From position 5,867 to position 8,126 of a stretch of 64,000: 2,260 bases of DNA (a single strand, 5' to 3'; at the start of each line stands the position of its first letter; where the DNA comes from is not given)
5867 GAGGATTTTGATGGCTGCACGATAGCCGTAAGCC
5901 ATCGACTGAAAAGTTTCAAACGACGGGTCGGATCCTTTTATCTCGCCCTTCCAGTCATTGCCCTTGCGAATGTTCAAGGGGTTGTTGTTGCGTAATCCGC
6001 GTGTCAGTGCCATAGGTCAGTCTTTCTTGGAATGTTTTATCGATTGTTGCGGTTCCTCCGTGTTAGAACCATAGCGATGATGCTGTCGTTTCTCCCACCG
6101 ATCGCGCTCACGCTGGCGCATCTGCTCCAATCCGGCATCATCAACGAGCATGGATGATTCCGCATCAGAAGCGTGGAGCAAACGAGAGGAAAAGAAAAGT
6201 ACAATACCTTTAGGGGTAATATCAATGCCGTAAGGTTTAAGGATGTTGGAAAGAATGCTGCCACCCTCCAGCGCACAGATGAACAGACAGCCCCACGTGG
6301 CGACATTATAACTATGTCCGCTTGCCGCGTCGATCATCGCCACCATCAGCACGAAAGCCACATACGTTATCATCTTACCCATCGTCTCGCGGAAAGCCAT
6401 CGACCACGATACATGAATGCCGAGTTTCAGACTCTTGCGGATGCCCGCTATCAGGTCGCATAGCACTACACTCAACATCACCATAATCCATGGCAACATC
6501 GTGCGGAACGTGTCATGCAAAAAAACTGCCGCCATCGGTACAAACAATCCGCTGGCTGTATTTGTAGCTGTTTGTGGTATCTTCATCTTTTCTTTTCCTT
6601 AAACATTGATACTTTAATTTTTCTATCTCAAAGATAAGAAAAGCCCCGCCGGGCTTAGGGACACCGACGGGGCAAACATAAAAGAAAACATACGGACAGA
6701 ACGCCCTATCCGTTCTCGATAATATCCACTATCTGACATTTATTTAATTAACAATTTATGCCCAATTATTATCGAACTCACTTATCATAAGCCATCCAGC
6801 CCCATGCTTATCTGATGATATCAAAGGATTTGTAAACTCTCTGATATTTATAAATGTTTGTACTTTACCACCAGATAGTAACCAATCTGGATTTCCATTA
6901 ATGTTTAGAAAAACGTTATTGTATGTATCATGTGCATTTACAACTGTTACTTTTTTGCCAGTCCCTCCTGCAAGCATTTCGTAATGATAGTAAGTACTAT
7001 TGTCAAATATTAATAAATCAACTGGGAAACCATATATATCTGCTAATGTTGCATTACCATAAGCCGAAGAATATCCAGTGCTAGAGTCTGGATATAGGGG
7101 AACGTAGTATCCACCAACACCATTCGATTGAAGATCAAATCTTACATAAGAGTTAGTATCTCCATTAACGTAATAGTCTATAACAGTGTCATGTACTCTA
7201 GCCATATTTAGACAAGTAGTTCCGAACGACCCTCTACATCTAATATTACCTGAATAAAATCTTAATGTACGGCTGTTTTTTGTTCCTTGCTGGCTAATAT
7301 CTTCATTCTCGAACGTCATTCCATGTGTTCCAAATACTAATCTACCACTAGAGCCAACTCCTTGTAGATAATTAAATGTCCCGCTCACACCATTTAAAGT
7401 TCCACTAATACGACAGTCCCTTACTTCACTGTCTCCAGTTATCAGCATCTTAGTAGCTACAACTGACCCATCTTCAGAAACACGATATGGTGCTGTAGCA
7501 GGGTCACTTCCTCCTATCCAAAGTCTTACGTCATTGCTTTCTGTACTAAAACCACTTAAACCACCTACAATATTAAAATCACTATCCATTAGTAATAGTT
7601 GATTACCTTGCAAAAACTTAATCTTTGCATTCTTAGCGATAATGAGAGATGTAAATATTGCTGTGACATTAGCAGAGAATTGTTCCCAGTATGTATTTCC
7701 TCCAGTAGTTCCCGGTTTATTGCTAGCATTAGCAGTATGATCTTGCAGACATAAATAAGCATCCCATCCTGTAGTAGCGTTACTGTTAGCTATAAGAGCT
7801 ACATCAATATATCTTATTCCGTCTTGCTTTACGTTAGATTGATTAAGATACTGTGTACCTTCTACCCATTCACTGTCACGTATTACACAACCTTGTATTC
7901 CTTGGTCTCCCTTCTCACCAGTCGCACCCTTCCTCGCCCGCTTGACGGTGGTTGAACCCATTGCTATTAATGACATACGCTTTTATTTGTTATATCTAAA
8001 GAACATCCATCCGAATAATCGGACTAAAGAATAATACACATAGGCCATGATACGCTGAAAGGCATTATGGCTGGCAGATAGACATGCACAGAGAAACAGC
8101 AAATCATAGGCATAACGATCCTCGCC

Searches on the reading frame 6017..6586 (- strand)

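Call 9: search_protein_families(library=phrogs, proteins=[window:6017-6586:-], max_evalue=0.001)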
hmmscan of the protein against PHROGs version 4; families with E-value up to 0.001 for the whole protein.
window:6017-6586:- (189 aa): 2 families
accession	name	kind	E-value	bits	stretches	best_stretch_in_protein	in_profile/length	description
phrog_199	-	lysis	2.2e-06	27.7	1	19-123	15-116/545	holin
phrog_20732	-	unknown function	3.7e-05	24.9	1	33-89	14-69/157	-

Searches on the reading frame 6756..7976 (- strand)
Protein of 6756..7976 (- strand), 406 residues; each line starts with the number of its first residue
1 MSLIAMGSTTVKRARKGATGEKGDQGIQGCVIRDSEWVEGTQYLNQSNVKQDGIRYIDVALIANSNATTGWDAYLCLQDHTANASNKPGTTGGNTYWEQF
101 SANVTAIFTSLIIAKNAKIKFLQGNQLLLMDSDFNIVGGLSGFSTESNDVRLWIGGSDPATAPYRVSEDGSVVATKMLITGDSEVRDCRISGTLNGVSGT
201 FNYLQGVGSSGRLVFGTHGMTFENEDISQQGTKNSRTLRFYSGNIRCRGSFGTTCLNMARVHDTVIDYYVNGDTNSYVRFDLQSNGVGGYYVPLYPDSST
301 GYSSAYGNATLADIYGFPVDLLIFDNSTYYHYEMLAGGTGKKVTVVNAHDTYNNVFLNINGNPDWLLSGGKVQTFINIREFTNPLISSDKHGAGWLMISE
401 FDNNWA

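Call 50: search_protein_families(library=phrogs, proteins=[window:6756-7976:-], max_evalue=0.01)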
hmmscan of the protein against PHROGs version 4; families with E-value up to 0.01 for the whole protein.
window:6756-7976:- (406 aa): 2 families
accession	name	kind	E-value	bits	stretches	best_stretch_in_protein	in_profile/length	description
phrog_31303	-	unknown function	1.5e-23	83.5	1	135-405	715-979/980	-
phrog_19846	-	unknown function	1.5e-05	23.8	1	125-190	1074-1141/1272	-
